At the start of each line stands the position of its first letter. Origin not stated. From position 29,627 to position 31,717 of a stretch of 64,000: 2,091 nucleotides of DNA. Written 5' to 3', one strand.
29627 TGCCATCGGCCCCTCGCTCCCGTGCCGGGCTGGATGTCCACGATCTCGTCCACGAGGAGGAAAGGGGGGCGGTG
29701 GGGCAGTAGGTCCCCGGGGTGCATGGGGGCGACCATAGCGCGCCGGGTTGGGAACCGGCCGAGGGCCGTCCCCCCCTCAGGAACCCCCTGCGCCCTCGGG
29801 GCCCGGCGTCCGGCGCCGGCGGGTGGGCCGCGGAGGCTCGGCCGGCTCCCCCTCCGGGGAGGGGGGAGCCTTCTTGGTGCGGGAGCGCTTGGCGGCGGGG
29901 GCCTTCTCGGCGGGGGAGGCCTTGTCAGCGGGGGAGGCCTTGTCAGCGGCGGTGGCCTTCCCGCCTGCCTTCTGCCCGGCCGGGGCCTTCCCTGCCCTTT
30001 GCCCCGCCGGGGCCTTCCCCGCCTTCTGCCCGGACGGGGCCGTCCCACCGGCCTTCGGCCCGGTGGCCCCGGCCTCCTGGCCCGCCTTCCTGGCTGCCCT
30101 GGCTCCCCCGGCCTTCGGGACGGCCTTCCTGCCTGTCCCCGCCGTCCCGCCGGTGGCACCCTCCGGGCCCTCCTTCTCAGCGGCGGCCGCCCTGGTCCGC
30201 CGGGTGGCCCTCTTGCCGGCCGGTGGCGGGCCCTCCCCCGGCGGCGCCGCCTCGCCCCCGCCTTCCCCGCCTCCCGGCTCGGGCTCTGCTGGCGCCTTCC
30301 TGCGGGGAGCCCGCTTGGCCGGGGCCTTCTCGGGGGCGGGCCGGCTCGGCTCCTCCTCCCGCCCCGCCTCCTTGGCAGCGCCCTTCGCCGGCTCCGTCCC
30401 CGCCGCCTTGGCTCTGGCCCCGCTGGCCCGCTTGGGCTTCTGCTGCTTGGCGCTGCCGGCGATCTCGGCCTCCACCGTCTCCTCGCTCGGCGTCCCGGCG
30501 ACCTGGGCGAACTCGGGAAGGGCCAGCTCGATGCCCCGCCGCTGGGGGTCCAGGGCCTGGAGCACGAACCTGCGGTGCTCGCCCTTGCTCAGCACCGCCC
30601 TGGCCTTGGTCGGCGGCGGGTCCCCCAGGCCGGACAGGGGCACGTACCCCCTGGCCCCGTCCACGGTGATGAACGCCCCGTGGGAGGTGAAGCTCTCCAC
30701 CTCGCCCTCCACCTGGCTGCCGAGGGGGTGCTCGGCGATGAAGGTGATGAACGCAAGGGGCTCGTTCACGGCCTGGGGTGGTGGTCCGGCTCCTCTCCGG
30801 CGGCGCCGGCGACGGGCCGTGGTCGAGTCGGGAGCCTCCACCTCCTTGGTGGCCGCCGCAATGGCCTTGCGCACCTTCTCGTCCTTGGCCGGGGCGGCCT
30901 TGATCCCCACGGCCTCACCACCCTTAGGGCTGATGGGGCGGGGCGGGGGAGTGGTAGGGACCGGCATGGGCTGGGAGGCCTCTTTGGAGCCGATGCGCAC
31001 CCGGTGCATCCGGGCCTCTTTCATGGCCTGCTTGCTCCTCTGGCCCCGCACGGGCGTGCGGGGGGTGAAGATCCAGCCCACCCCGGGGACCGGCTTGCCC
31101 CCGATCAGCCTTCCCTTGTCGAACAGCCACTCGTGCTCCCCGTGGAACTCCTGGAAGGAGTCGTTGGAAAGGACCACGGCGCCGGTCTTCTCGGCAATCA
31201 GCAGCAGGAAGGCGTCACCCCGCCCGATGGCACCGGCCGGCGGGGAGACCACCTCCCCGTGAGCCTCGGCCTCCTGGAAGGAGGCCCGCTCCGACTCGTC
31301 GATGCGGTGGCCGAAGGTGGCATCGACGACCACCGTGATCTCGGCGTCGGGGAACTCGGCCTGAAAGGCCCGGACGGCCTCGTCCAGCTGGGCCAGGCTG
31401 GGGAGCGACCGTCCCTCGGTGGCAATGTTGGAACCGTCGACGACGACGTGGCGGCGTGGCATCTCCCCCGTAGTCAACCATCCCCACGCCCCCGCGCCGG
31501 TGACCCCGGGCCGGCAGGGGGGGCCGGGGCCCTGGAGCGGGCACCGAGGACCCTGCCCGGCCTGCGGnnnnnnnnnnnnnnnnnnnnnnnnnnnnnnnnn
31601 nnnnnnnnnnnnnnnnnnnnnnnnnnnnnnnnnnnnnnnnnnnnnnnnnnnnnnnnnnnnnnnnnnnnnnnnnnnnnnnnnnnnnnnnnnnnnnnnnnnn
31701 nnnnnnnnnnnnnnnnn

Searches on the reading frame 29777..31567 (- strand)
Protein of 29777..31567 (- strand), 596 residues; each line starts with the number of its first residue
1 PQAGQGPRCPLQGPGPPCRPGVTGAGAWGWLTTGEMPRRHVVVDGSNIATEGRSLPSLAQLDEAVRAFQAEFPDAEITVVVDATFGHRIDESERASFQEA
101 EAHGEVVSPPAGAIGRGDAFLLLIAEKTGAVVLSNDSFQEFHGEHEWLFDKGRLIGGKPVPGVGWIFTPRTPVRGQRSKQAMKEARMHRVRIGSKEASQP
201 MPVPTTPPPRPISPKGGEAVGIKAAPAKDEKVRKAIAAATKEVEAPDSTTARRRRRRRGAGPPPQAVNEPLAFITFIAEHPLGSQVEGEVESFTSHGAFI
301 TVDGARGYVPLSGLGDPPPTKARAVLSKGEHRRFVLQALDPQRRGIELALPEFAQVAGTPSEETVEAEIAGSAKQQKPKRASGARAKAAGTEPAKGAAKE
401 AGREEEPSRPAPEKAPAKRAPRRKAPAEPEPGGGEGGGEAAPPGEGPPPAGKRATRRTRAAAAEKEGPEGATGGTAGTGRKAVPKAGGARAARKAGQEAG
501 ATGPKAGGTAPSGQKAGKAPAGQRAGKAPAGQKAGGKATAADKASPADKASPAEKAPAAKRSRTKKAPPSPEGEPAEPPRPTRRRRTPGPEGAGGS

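Call 54: search_protein_families(library=pfam, proteins=[window:29777-31567:-], max_evalue=0.00001)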
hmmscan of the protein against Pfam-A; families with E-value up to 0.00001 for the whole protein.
window:29777-31567:- (596 aa): 2 families
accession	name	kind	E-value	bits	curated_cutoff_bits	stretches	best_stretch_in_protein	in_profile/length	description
PF11977.14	RNase_Zc3h12a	-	2.4e-09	37.5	23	1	38-147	2-120/154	Zc3h12a-like Ribonuclease NYN domain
PF00575.29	S1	-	8e-06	26.6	22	0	280-349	2-72/74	S1 RNA binding domain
